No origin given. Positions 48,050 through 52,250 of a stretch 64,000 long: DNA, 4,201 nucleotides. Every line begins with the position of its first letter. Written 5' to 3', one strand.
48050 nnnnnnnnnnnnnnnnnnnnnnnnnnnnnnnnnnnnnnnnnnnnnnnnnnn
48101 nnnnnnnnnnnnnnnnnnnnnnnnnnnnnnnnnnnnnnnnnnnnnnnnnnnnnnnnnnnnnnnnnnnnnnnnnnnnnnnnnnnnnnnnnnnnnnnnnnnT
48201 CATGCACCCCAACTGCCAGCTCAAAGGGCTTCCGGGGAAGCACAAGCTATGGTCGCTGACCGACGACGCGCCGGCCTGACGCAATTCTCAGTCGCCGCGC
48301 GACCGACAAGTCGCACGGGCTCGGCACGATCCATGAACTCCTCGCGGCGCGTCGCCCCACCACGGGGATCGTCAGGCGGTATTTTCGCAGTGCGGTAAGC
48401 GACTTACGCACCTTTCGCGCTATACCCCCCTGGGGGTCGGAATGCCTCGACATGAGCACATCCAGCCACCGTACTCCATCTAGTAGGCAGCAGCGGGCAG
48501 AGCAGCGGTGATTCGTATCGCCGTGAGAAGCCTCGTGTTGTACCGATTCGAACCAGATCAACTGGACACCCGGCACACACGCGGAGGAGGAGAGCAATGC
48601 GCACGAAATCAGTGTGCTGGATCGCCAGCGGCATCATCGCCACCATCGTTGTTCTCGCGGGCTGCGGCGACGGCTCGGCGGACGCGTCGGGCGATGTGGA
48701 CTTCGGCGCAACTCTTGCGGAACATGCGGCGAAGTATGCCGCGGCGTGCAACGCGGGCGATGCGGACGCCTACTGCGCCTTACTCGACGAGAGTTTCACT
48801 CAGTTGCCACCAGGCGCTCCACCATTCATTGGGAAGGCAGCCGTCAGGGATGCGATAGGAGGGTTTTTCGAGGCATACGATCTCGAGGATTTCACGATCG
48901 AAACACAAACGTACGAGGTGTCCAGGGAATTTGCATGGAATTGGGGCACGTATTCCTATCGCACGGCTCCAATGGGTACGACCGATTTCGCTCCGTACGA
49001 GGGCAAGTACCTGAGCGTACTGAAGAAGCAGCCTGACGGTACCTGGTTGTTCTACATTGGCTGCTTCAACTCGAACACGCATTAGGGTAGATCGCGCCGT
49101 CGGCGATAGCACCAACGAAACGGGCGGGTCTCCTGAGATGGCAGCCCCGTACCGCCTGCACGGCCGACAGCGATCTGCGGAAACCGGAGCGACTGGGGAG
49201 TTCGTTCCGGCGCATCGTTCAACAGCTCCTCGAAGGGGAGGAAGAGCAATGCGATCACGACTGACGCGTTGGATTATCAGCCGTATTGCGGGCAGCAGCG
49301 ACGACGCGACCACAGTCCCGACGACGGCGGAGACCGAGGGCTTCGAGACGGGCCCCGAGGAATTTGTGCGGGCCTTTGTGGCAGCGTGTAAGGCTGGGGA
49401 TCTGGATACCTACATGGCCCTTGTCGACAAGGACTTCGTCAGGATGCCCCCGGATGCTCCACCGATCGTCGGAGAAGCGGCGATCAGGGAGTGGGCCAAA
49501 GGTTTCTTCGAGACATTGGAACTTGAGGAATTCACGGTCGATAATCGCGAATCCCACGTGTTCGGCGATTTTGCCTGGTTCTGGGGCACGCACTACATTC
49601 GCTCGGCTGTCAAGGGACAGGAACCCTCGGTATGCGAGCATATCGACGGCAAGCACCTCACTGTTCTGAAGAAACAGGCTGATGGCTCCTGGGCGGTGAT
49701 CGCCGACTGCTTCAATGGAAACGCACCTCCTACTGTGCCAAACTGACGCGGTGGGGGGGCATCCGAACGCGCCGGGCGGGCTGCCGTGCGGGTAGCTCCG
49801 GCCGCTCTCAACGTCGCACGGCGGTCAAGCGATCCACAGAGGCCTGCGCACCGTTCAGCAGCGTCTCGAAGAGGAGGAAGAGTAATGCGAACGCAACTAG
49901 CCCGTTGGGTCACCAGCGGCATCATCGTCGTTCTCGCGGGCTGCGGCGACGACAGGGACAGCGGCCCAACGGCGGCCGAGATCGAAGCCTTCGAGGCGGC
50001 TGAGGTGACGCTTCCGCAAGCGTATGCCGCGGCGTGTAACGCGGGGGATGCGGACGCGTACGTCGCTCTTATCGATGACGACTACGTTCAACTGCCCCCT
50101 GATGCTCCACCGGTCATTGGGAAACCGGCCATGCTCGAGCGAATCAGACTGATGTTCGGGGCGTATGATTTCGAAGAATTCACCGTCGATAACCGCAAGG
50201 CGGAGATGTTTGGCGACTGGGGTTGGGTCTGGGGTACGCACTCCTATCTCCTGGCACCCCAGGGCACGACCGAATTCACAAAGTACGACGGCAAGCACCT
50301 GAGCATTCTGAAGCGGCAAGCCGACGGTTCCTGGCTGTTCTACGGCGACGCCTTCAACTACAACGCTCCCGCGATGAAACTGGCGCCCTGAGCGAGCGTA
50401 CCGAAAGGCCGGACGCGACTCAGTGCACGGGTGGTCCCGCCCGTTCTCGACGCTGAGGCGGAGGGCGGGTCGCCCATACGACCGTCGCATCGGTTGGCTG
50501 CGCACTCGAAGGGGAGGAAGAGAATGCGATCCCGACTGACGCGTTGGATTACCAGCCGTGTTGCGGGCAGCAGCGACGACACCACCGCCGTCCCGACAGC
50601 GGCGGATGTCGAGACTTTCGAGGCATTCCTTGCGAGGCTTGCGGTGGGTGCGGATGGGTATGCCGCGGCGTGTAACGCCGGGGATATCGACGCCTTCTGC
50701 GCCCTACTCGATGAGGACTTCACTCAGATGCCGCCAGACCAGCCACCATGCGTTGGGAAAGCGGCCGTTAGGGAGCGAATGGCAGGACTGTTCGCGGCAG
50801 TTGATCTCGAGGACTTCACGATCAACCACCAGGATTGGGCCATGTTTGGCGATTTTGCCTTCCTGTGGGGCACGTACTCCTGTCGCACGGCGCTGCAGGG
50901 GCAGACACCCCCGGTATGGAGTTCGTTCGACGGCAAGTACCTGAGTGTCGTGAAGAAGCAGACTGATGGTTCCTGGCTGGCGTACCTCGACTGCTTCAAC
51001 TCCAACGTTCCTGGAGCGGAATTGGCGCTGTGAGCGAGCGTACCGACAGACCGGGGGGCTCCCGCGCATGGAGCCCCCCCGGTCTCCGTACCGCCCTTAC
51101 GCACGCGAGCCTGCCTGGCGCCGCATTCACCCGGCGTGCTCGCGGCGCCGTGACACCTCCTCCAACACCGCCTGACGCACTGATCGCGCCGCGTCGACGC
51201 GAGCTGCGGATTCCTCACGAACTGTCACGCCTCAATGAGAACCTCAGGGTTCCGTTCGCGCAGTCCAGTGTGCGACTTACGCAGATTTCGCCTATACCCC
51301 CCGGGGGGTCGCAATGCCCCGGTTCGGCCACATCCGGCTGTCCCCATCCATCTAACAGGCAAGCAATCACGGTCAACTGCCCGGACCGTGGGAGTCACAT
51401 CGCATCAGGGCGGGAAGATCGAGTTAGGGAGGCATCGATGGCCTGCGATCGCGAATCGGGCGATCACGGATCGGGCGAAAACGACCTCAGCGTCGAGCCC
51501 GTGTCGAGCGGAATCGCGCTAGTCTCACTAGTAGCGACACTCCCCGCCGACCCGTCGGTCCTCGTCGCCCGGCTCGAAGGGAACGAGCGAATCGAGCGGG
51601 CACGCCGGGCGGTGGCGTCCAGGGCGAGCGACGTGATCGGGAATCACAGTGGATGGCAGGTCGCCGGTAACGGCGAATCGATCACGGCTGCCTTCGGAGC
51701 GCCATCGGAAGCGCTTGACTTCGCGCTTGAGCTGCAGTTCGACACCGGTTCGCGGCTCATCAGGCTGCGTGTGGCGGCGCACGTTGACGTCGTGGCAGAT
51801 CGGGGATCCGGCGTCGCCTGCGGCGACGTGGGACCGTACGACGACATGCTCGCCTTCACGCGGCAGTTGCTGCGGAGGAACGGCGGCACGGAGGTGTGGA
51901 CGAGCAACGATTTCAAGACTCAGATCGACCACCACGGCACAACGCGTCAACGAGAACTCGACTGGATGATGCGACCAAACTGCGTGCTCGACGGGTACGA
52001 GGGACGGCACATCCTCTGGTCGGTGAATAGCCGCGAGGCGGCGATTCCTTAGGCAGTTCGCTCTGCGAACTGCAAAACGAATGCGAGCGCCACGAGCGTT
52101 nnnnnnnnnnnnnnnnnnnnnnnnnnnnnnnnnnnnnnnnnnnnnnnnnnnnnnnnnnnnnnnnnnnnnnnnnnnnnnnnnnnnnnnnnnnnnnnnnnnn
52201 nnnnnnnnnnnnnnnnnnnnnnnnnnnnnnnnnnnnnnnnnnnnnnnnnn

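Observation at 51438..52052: Stand-alone cyclase-homology-like ORF paralogous to the C-terminus of the ECF-STAND protein, with reciprocal loss of the two canonical metal-binding Asp positions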

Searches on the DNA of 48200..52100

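Call 54: search_rna_families(source=window, start=48200, end=52100, threshold=evalue, max_evalue=1)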
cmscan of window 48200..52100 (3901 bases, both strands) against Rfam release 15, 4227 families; matches with E-value up to 1: 0.
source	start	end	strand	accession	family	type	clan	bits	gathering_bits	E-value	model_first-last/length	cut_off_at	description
